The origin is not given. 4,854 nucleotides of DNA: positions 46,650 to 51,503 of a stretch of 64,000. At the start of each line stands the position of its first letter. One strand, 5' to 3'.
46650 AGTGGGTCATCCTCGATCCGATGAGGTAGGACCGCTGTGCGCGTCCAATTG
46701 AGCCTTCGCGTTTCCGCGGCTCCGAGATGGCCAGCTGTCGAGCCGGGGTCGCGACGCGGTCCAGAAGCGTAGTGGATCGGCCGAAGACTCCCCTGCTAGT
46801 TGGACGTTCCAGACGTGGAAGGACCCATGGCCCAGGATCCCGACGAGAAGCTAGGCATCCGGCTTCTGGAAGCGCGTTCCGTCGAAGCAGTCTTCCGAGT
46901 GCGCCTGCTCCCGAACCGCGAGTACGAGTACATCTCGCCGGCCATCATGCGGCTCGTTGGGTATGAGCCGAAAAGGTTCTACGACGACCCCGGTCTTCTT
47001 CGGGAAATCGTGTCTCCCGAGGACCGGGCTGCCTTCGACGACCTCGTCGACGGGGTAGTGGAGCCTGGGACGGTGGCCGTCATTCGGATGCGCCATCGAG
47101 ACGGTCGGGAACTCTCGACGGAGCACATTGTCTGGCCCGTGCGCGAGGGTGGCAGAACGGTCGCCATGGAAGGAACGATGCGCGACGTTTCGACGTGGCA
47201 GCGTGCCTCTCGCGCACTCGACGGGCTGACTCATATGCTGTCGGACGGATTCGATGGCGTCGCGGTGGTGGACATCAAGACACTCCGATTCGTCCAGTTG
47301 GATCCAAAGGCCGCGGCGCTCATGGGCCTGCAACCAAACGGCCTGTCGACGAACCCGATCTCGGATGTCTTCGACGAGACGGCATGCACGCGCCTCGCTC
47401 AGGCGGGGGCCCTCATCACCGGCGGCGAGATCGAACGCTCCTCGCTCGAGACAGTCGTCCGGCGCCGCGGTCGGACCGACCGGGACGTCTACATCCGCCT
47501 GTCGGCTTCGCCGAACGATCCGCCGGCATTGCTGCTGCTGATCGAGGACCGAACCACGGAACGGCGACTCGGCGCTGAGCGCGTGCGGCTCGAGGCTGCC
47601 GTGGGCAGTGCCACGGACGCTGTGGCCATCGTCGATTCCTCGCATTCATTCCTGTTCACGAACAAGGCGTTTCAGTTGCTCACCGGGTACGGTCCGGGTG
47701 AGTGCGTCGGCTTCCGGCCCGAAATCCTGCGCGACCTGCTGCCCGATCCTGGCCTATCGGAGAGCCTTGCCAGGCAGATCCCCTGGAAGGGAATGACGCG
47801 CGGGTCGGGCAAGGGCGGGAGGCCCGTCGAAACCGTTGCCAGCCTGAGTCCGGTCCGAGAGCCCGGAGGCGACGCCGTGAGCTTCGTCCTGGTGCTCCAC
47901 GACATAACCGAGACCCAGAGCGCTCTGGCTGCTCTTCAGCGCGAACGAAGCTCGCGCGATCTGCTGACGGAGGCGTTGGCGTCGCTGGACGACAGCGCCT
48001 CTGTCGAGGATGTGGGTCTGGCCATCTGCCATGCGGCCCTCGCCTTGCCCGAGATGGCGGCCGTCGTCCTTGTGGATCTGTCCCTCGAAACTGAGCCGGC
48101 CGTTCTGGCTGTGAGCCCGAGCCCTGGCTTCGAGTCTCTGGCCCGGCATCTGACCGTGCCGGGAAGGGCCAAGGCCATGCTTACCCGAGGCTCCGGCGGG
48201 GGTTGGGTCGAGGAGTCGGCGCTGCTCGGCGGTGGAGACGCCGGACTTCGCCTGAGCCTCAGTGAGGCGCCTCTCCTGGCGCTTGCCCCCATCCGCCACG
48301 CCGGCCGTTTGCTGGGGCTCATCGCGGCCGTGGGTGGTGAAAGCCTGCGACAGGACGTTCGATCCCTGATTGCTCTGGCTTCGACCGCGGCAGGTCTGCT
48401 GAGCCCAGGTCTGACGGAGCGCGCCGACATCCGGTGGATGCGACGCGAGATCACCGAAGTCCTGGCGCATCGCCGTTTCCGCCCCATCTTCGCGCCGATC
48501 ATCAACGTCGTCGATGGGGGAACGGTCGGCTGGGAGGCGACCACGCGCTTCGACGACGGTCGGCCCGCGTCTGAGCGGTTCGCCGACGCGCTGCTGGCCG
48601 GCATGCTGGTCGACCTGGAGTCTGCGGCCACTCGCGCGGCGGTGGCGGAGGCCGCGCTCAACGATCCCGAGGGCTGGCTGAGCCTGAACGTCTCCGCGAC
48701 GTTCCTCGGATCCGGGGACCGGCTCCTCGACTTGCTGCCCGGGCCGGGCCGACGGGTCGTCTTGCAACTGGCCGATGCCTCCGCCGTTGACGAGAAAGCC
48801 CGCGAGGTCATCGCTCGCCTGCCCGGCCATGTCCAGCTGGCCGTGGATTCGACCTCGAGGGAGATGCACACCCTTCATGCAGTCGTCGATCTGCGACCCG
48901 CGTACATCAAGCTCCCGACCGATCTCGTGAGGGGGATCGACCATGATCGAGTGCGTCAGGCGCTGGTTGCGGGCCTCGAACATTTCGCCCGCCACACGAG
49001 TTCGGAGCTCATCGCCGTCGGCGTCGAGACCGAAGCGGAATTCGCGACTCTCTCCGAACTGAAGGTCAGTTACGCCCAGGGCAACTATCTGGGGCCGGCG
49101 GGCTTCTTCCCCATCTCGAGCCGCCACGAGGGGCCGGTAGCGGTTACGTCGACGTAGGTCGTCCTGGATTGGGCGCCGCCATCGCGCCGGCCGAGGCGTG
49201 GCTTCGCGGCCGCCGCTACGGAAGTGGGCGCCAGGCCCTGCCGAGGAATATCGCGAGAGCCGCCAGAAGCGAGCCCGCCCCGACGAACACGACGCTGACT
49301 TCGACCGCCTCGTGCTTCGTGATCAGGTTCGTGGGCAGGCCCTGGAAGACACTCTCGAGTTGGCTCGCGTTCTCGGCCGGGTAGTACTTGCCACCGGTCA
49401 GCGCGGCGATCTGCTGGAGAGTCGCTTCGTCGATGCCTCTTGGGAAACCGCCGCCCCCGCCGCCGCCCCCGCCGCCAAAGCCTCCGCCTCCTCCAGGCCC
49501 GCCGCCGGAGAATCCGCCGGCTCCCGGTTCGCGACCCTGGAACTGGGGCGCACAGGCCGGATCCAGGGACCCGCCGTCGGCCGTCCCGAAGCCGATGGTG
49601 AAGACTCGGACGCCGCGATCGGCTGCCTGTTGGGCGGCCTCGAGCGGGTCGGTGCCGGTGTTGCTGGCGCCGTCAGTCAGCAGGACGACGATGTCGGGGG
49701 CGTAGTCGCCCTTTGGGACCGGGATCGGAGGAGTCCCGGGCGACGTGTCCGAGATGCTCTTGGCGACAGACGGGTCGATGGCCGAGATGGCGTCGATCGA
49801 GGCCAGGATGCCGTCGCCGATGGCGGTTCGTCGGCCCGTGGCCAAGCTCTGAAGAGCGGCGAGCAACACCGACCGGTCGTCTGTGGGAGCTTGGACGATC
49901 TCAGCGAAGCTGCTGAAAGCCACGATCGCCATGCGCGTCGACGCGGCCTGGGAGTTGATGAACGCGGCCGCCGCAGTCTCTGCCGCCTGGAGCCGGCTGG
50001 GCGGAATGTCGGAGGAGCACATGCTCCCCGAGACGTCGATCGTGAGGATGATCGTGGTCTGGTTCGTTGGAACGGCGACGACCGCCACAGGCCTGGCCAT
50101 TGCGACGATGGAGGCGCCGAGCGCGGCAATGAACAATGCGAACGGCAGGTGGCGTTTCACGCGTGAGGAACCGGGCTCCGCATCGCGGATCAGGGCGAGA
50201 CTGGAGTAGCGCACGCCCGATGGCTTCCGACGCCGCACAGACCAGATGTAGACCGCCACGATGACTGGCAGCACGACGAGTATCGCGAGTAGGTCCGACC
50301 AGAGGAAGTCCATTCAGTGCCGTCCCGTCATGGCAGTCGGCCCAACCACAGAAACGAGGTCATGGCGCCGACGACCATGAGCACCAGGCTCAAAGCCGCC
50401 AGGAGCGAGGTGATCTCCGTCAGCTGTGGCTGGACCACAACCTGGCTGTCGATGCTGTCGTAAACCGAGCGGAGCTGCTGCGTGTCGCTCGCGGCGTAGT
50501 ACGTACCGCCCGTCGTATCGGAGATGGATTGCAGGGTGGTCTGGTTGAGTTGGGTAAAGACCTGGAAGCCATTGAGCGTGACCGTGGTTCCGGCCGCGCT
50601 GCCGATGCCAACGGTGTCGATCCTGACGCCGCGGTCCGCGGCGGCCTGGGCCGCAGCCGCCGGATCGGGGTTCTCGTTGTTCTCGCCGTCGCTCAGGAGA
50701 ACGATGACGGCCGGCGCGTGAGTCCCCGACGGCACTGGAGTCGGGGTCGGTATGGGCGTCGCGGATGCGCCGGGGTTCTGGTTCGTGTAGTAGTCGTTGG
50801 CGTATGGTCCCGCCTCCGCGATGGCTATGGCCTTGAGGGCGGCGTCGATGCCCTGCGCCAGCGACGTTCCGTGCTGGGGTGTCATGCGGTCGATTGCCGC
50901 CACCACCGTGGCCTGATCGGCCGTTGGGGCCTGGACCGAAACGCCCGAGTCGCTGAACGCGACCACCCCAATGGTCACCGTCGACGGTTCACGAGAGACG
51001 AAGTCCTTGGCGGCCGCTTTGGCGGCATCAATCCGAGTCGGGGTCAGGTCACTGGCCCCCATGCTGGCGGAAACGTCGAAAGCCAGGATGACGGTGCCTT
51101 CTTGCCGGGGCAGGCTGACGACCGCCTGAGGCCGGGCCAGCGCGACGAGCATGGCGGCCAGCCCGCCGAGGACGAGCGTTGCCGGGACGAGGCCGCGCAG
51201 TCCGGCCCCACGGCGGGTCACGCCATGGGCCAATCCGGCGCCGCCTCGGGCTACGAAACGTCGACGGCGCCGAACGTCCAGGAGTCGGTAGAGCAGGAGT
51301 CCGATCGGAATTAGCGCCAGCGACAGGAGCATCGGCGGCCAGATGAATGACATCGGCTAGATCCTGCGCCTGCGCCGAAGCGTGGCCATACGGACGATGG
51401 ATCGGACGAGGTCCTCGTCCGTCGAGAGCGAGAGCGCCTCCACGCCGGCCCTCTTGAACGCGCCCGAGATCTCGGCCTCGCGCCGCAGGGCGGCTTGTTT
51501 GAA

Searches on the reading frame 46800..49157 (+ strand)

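Call 10: search_protein_families(library=pfam, proteins=[window:46800-49157:+], max_evalue=0.001)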
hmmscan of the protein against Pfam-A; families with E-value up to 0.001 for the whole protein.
window:46800-49157:+ (785 aa): 6 families
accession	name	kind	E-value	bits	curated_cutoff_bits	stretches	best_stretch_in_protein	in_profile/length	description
PF00563.25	EAL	-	3.7e-28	98.9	31.3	1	549-766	2-235/236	EAL domain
PF08448.16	PAS_4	-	1.1e-15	58.2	23.1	1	270-372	3-108/110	PAS fold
PF13426.13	PAS_9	-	2.4e-14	53.9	27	1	273-371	2-103/103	PAS domain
PF00989.32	PAS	-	9.1e-12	45.4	22.6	1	264-369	3-113/113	PAS fold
PF08447.18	PAS_3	-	1.8e-08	34.9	25.6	1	44-127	3-89/89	PAS fold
PF13188.13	PAS_8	-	2.3e-06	27.7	21.8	0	263-317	2-54/65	PAS domain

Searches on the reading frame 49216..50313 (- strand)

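Call 10: search_protein_families(library=pfam, proteins=[window:49216-50313:-], max_evalue=0.001)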
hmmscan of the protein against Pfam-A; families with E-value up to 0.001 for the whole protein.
window:49216-50313:- (365 aa): 3 families
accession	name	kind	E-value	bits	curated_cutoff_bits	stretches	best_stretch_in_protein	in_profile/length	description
PF13519.12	VWA_2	-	1.8e-15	57.9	27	1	89-180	2-93/107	von Willebrand factor type A domain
PF00092.34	VWA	-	5.2e-15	56.5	23.8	1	88-247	2-144/174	von Willebrand factor type A domain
PF07584.16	BatA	-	5.6e-11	43.2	25.9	1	1-75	1-77/77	Aerotolerance regulator N-terminal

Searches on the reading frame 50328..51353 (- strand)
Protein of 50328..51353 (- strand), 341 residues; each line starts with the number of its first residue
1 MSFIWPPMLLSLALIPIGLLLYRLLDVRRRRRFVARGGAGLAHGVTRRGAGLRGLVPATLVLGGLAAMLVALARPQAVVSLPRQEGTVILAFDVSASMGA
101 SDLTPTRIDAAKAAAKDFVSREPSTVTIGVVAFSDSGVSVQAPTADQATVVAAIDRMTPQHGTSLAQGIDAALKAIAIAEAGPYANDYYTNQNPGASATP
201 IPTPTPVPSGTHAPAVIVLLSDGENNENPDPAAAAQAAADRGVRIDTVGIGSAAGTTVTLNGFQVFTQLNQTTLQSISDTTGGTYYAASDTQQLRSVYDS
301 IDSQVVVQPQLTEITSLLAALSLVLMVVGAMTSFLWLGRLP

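Call 10: search_protein_families(library=pfam, proteins=[window:50328-51353:-], max_evalue=0.001)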
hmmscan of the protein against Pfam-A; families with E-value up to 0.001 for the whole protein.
window:50328-51353:- (341 aa): 2 families
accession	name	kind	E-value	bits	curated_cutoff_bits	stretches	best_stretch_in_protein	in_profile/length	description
PF13519.12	VWA_2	-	3.4e-18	66.7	27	1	88-223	1-106/107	von Willebrand factor type A domain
PF00092.34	VWA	-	4.8e-16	59.9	23.8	2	211-298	101-172/174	von Willebrand factor type A domain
